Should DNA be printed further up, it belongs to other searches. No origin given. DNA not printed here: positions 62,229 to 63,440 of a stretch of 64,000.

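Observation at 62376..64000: Large low-complexity protein with in-phase 30-nt tandem repeats ('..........') and a glycine-zipper-like hydrophobic C-terminus, truncated by the window end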

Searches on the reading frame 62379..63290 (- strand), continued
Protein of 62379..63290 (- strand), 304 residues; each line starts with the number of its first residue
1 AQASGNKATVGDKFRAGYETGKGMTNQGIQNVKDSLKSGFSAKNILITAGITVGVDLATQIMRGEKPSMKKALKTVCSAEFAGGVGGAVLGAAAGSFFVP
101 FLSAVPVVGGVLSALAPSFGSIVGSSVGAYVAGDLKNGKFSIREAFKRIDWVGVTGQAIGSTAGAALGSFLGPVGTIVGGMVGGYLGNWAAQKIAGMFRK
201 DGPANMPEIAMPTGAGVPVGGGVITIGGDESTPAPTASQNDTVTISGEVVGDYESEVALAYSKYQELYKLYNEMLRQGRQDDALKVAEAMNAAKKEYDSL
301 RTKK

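Call 43: find_homologous_proteins(query=A2, max_evalue=0.00001)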
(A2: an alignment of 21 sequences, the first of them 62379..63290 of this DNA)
Query A2 (21 sequences) (304 aa, profile of the alignment): 173 proteins with E <= 0.00001 among 8000 candidates; the best 120 are listed.
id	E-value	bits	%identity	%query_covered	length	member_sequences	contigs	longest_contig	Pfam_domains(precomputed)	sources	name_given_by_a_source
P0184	6.3e-188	644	67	98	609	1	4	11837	-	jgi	jgi:hypothetical protein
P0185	3.4e-186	638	69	96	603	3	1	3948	-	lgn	-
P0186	8.2e-186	637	67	96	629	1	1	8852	-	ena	-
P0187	3.7e-185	635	68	96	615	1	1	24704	-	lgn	-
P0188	1.1e-184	633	67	96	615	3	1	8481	-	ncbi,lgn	ncbi:MAG: hypothetical protein ACOYXC_14110 [Candidatus Rifleibacteriota bacterium]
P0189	4.2e-184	631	64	98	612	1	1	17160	-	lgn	-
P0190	3.0e-183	628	67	95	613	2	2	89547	PF13488.12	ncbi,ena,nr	ncbi:MAG: hypothetical protein PHV05_00305 [Candidatus Riflebacteria bacterium]|nr:hypothetical prot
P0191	1.1e-182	627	64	98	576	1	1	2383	-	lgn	-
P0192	1.5e-182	626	67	98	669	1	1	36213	-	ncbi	ncbi:MAG TPA: hypothetical protein VIV61_08175 [Candidatus Ozemobacteraceae bacterium]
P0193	1.6e-182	626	68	96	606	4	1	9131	-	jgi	jgi:hypothetical protein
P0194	1.6e-182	626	66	95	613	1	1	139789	-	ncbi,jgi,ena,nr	ncbi:MAG TPA: hypothetical protein DCG57_09295 [Candidatus Riflebacteria bacterium]|jgi:hypothetical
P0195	5.3e-182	624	67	98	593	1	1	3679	-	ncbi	-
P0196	8.8e-182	624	65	98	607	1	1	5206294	-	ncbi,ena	-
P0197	2.3e-181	622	68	96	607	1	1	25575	-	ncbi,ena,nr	ncbi:MAG: hypothetical protein CVV42_18620 [Candidatus Riflebacteria bacterium HGW-Riflebacteria-2]|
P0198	3.0e-181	622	68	96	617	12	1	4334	-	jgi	-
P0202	3.1e-179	615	65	99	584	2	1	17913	PF13488.12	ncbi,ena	-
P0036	3.2e-177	609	66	98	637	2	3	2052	PF13488.12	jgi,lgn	-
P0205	7.4e-177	607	63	96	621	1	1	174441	PF13488.12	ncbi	-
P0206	8.7e-177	607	64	98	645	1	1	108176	PF13488.12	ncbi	-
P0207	1.9e-176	606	65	98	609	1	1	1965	PF13488.12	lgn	-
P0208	3.8e-176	605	69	98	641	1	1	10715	PF13488.12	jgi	-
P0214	1.7e-175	603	99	100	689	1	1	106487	PF25296.2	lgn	-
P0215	2.3e-175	602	68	98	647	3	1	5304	PF13488.12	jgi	-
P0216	2.6e-175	602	63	98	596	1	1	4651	PF13488.12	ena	-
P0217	2.8e-175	602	63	98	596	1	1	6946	PF13488.12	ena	-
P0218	3.6e-175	602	68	98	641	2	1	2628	PF13488.12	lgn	-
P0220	4.9e-175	601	63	98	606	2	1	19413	PF13488.12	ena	-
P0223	1.2e-174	600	63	99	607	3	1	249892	PF13488.12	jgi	-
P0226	2.6e-174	599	64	95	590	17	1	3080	PF13488.12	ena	-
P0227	2.8e-174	599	67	97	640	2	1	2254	PF13488.12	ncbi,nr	ncbi:MAG TPA: hypothetical protein PKM25_13535, partial [Candidatus Ozemobacteraceae bacterium]|nr:h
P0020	2.9e-174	599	62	93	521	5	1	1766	PF13488.12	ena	-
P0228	3.2e-174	599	99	100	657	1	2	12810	PF25296.2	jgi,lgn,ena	-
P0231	4.0e-174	598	65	95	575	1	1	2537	PF13488.12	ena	-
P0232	4.0e-174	598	65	94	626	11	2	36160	PF13488.12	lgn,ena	-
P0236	6.6e-174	598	64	95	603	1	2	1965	PF13488.12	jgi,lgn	-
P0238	9.2e-174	597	100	100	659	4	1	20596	PF25296.2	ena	-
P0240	1.6e-173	596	62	98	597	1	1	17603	PF13488.12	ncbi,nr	ncbi:MAG: hypothetical protein PHF29_06705 [Candidatus Riflebacteria bacterium]|nr:hypothetical prot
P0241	1.8e-173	596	62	99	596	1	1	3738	PF13488.12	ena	-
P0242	1.9e-173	596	63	98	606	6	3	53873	PF13488.12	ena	-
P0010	2.5e-173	596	65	99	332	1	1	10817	PF13488.12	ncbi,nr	ncbi:MAG TPA: hypothetical protein PLP29_19190, partial [Candidatus Ozemobacteraceae bacterium]|nr:h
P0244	3.4e-173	595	62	99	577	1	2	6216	PF13488.12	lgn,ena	-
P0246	4.7e-173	595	99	100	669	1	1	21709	PF25296.2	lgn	-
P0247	7.8e-173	594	99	100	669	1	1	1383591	PF25296.2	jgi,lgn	-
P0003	8.6e-173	594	77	98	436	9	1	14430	PF00681.26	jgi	jgi:hypothetical protein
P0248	1.4e-172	593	61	98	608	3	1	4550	PF13488.12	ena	-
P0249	4.9e-172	592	77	99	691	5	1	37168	PF25296.2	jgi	jgi:hypothetical protein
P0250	6.8e-172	591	63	96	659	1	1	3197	PF13488.12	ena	-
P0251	8.6e-172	591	62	99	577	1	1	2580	PF13488.12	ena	-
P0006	1.5e-171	590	67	98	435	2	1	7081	PF13488.12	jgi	-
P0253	2.8e-171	589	64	95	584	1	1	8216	PF13488.12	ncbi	-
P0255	3.4e-171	589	72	99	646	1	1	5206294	PF13488.12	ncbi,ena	-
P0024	5.2e-171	588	57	99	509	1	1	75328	-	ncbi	-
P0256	6.4e-171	588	64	95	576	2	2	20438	PF13488.12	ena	-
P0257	4.5e-170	585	64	100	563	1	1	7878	PF13488.12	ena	-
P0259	1.2e-169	584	73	99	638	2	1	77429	PF13488.12,PF25296.2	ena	-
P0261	1.6e-169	583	88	99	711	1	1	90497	PF25296.2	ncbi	-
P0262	1.7e-169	583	63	98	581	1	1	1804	PF13488.12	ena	-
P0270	2.7e-168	579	65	96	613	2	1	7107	PF13488.12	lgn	-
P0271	6.0e-168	578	63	96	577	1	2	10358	PF13488.12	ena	-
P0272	1.4e-167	577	63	98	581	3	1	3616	PF13488.12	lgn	-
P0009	1.7e-167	576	63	97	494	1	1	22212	PF00681.26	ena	-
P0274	7.1e-167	574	63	96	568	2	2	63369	PF13488.12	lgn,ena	-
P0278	5.3e-165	568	62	98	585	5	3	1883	PF13488.12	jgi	-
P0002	1.4e-164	567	98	100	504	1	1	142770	PF13488.12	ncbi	ncbi:hypothetical protein MASR1M12_15410 [Erysipelotrichia bacterium]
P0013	5.6e-163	562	63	97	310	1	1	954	PF13488.12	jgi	jgi:predicted membrane protein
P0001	6.0e-163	562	98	100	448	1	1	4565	PF13488.12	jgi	-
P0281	8.3e-162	558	65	99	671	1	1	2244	PF00681.26,PF13488.12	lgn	-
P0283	4.2e-160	552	66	98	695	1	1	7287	PF00681.26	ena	-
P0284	6.8e-160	551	65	99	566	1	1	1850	PF13488.12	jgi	jgi:hypothetical protein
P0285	6.8e-160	551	65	99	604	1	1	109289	PF13488.12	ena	-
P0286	7.2e-160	551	65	100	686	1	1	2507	PF00681.26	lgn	-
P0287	9.8e-160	551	65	99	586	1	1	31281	PF13488.12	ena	-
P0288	1.1e-159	551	65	98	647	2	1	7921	PF00681.26,PF13488.12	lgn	-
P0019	1.3e-159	551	65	92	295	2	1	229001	PF13488.12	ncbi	-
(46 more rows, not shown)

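Call 50: predict_structure(alignment_id=A4)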
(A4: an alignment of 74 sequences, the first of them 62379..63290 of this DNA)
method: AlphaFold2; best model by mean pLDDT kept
length: 304 residues; sequences in the alignment: 74
mean_pLDDT: 80.0   pTM: 0.57
mean pLDDT of the five models: 80.0, 78.5, 77.1, 75.7, 74.5
residues with pLDDT >= 90: 96; 70-90: 150; 50-70: 14; < 50: 44
segments of 3 or more residues with pLDDT < 50: 209-251
pLDDT, mean of each block of 10 residues (from residue 1): 72 90 90 87 87 85 91 88 88 89 85 86 87 87 85 89 91 89 91 87 56 33 29 40 40 78 95 93 95 96 87
secondary structure, 60 per line:
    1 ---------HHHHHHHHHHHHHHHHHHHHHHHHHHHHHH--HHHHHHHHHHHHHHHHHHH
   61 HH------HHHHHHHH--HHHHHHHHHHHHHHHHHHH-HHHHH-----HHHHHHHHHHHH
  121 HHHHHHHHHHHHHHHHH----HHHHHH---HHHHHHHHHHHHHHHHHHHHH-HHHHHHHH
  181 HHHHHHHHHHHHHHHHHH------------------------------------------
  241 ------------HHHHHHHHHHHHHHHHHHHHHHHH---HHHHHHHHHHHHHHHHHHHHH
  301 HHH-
elements in order: H10-39 H42-62 H69-76 H79-97 H99-103 H109-137 H142-147 H151-171 H173-198 H253-276 H280-303

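Call 53: fold_search(model_id=the predicted structure, library=pdb)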
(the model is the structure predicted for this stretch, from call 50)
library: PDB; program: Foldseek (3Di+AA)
matches with E <= 10: 104; with E <= 0.001: 0
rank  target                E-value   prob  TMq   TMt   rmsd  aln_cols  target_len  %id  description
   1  8iuf_E9               4.2e-01  0.69  0.19  0.31  14.6       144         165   19  Cryo-EM structure of Euglena gracilis super-complex I+III2+IV, composite (released 2024-02-28)
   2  8f6r_A                6.8e-01  0.35  0.21  0.26  16.8       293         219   10  CryoEM structure of designed modular protein oligomer C6-79 (released 2023-11-29)
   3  5kbw_A                1.2e+00  0.12  0.14  0.19  17.6       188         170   11  Crystal structure of TmRibU, the riboflavin-binding S subunit from the Thermotoga maritima ECF transporter (released 2016-06-29)
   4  8b9z_Y                1.6e+00  0.15  0.15  0.23  20.6       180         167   17  Drosophila melanogaster complex I in the Active state (Dm1) (released 2023-01-18)
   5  8fbi                  1.6e+00  0.12  0.16  0.17  20.1       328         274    8  Improving the secretion of designed protein assemblies through negative design of cryptic transmembrane domains (released 2023-03-22)
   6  7zmb_J                1.9e+00  0.23  0.18  0.24   8.9       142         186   20  CryoEM structure of mitochondrial complex I from Chaetomium thermophilum (state 2) (released 2022-11-30)
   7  7p5j_A                2.2e+00  0.07  0.14  0.11  32.2       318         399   12  Cryo-EM structure of human TTYH1 in GDN (released 2021-08-11)
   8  6mg8                  2.3e+00  0.16  0.20  0.08  13.2       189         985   18  Structural basis for cholesterol transport-like activity of the Hedgehog receptor Patched (released 2018-11-28)
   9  4osw_A                2.4e+00  0.08  0.12  0.08  18.2       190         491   16  Crystal structure of the S505E mutant of TAL effector dHax3 (released 2014-05-28)
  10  6lo8_A                2.6e+00  0.38  0.19  0.40  12.7       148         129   17  Cryo-EM structure of the TIM22 complex from yeast (released 2020-09-30)
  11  5gup_V                2.6e+00  0.30  0.17  0.35  12.7       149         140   11  Cryo-EM structure of mammalian respiratory supercomplex I1III2IV1 (released 2017-03-29)
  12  8ib4_Y                2.7e+00  0.18  0.15  0.28  11.4       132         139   17  Respiratory complex CI:CIII2, type IA, Wild type mouse under cold temperature (released 2024-09-18)
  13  5xtc_V                2.7e+00  0.18  0.15  0.28  10.7       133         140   12  Cryo-EM structure of human respiratory complex I transmembrane arm (released 2017-08-30)
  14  7u8o_g                2.7e+00  0.08  0.14  0.22  14.6       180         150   17  Structure of porcine V-ATPase with mEAK7 and SidK, Rotary state 2 (released 2022-07-06)
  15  6xss_A                2.8e+00  0.14  0.17  0.19  14.8       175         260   11  CryoEM structure of designed helical fusion protein C4_nat_HFuse-7900 (released 2020-12-23)
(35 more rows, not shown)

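Call 58: fold_search(model_id=the predicted structure, library=viral)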
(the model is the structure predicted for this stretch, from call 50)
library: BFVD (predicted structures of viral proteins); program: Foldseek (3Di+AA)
matches with E <= 10: 134; with E <= 0.001: 0
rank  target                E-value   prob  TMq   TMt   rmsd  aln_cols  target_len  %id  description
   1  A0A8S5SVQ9            2.8e-01  0.18  0.15  0.11  23.8       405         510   16  Uncharacterized protein [Siphoviridae sp. ctDOT22]
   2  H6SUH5                3.0e-01  0.20  0.16  0.10  27.4       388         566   15  Uncharacterized protein [Campylobacter virus IBB35]
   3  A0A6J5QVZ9            4.6e-01  0.30  0.15  0.14  18.9       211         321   18  Uncharacterized protein [uncultured Caudovirales phage]
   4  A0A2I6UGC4            4.8e-01  0.20  0.18  0.09  31.0       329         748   13  Uncharacterized protein [Salinibacter phage M8CC-19]
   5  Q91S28                6.0e-01  0.20  0.12  0.10  28.9       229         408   14  DNA-directed DNA polymerase (Fragment) [Regina ranavirus]
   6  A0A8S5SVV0            6.6e-01  0.25  0.17  0.19  20.8       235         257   17  Glycine zipper domain-containing protein [Siphoviridae sp. ctDOT22]
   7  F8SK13                7.2e-01  0.18  0.14  0.16  21.1       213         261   14  Uncharacterized protein 140 [Pseudomonas phage PhiPA3]
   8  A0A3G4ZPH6            8.3e-01  0.35  0.17  0.11  30.0       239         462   12  Uncharacterized protein [Terrestrivirus sp.]
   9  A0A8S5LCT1            8.6e-01  0.13  0.13  0.19  17.1       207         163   10  Uncharacterized protein [Siphoviridae sp. ctMS01]
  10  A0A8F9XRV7            9.5e-01  0.13  0.16  0.17  19.2       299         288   14  (no name in the UniProt tables at hand)
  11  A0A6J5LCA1            9.5e-01  0.12  0.13  0.12  24.6       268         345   17  Uncharacterized protein [uncultured Caudovirales phage]
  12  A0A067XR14            1.0e+00  0.20  0.19  0.12  25.3       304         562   14  (no name in the UniProt tables at hand)
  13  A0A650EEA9            1.2e+00  0.25  0.16  0.16  17.9       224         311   13  (no name in the UniProt tables at hand)
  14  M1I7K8                1.3e+00  0.41  0.24  0.20  12.4       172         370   17  (no name in the UniProt tables at hand)
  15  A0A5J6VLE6            1.4e+00  0.30  0.25  0.33   9.8       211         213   11  Uncharacterized protein [Megaviridae environmental sample]
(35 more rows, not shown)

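Call 59: search_protein_families(library=phrogs, proteins=[P0238], max_evalue=0.01)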
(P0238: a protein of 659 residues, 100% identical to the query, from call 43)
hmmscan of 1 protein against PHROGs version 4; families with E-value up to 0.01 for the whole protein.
P0238 (659 aa): 3 families
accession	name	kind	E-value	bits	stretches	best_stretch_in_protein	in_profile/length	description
phrog_6922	-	unknown function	1.2e-06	28.5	1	510-543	339-372/768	-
phrog_1047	-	tail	1.3e-05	24.5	1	508-556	859-914/1251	tail associated lysin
phrog_16692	-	unknown function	0.0095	15.3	1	508-549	718-758/1107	-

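Call 60: search_protein_families(library=padloc, proteins=[P0238], max_evalue=0.01)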
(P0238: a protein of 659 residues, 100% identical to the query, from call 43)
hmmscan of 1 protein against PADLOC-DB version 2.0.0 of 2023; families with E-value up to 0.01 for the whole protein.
P0238 (659 aa): 0 families

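Call 61: search_protein_families(library=pfam, proteins=[P0238, P0024, P0020, L024:1307-2134:+, L024:2131-4704:+, L030:7268-7774:+, L023:14918-15505:+], max_evalue=0.1)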
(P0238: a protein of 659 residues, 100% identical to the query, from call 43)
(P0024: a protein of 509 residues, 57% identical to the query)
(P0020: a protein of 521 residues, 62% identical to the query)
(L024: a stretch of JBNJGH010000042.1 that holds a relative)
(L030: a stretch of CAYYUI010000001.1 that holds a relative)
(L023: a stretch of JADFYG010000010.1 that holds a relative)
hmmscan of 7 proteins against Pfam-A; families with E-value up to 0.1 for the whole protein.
P0238 (659 aa): 4 families
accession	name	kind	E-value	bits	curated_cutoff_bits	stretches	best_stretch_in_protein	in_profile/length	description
PF25296.1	Decapeptide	-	1.1e-05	25.6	45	1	301-344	28-71/74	Decapeptide repeat region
PF13488.11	Gly-zipper_Omp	-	2e-05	24.9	25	1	511-549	2-42/46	Glycine zipper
PF00681.25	Plectin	-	0.0002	21.5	20.5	1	257-277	13-33/39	Plectin repeat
PF18115.7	Tudor_3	-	0.031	14.6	25.8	1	46-77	18-48/52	DNA repair protein Crb2 Tudor domain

P0024 (509 aa): 2 families
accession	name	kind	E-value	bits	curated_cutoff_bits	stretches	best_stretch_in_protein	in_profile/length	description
PF13488.11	Gly-zipper_Omp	-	0.0021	18.4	25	1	355-396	2-44/46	Glycine zipper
PF16986.11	CzcE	-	0.051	14.2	30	1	22-89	3-69/81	Heavy-metal resistance protein CzcE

P0020 (521 aa): 1 family
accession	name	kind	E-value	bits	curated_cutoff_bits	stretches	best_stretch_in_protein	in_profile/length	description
PF13488.11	Gly-zipper_Omp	-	2.4e-06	27.8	25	1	360-398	1-41/46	Glycine zipper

L024:1307-2134:+ (275 aa): 2 families
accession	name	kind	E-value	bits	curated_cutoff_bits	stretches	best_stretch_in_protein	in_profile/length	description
PF17279.8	DUF5344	-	0.024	15.6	27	0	87-142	2-54/87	Family of unknown function (DUF5344)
PF07219.19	HemY_N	-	0.035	14.7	31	0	116-167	46-96/107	HemY protein N-terminus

L024:2131-4704:+ (857 aa): 0 families

L030:7268-7774:+ (168 aa): 1 family
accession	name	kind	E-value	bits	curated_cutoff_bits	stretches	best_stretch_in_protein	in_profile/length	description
PF07963.17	N_methyl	-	7.7e-05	22.5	21.2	1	21-46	2-27/27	Prokaryotic N-terminal methylation motif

L023:14918-15505:+ (195 aa): 1 family
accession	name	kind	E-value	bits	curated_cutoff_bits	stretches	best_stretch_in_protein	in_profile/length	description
PF07963.17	N_methyl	-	0.0026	17.7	21.2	1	5-30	2-27/27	Prokaryotic N-terminal methylation motif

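Call 62: find_encoding_contigs(protein=P0238, flank=4000, max_places=3)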
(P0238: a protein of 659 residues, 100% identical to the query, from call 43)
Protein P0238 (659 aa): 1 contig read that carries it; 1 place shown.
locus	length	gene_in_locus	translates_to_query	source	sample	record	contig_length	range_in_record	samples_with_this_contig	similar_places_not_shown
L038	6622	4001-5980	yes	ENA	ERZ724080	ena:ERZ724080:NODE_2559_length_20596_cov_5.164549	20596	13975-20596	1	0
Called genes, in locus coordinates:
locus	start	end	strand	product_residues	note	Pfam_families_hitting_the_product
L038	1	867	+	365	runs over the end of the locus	PF02607:B12-binding_2, PF02310:B12-binding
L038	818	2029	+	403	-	PF07228:SpoIIE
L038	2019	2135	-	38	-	-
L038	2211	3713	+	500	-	PF11845:Tll0287-like, PF07228:SpoIIE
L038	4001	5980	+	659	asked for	PF25296:Decapeptide (faint)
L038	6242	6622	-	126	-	?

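Call 85: search_protein_families(library=pfam, proteins=[P0043, P0050, P0139, P0144, P0152, P0157, P0154, P0177, P0135], max_evalue=0.001)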
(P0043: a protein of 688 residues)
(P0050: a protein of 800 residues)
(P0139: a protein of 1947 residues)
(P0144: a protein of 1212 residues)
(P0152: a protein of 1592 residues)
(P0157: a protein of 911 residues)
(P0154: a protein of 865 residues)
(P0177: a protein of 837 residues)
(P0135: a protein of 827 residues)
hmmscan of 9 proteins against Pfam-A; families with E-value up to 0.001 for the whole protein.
P0043 (688 aa): 0 families

P0050 (800 aa): 0 families

P0139 (1947 aa): 5 families
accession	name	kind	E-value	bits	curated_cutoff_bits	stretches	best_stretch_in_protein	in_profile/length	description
PF12836.13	HHH_3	-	2.2e-19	69.7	27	1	37-93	5-61/65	Helix-hairpin-helix motif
PF00633.29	HHH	-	1e-05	25.6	24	1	37-65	2-30/30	Helix-hairpin-helix motif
PF06514.17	PsbU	-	7.2e-05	23.2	24.5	0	36-94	13-67/93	Photosystem II 12 kDa extrinsic protein (PsbU)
PF14579.12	HHH_6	-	0.00013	22.6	25.6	0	48-79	27-58/90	Helix-hairpin-helix motif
PF14520.12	HHH_5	-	0.00015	22.6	27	0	39-63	28-52/57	Helix-hairpin-helix domain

P0144 (1212 aa): 5 families
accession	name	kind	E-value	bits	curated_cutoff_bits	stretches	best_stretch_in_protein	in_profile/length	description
PF12836.13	HHH_3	-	2.8e-36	123.9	27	3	380-436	5-61/65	Helix-hairpin-helix motif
PF00633.29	HHH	-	7.8e-15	54.3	24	1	752-777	3-28/30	Helix-hairpin-helix motif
PF14520.12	HHH_5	-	1.2e-11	45.3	27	0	753-777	28-52/57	Helix-hairpin-helix domain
PF12826.13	HHH_2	-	8.8e-08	32.6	27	0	753-778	28-53/64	Helix-hairpin-helix motif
PF14579.12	HHH_6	-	7.7e-06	26.5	25.6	0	847-893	27-74/90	Helix-hairpin-helix motif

P0152 (1592 aa): 3 families
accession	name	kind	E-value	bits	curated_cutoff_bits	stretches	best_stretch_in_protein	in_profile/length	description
PF18896.5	SLT_3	-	1.2e-21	77.4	27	1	1399-1489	2-88/89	Lysozyme like domain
PF01464.25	SLT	-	7.4e-09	35.6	21.3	1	1410-1477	13-74/117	Transglycosylase SLT domain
PF13488.11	Gly-zipper_Omp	-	2.1e-05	24.8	25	1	798-839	1-44/46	Glycine zipper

P0157 (911 aa): 3 families
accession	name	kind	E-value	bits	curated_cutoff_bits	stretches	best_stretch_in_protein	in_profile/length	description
PF13488.11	Gly-zipper_Omp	-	1.7e-10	41.1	25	1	424-458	4-40/46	Glycine zipper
PF20721.2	C19orf12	-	0.00051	20.3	30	1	322-384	52-110/163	C19orf12-like protein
PF06897.17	DUF1269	-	0.0007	20.3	26.9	0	520-583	2-67/100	Protein of unknown function (DUF1269)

P0154 (865 aa): 0 families

P0177 (837 aa): 0 families

P0135 (827 aa): 0 families
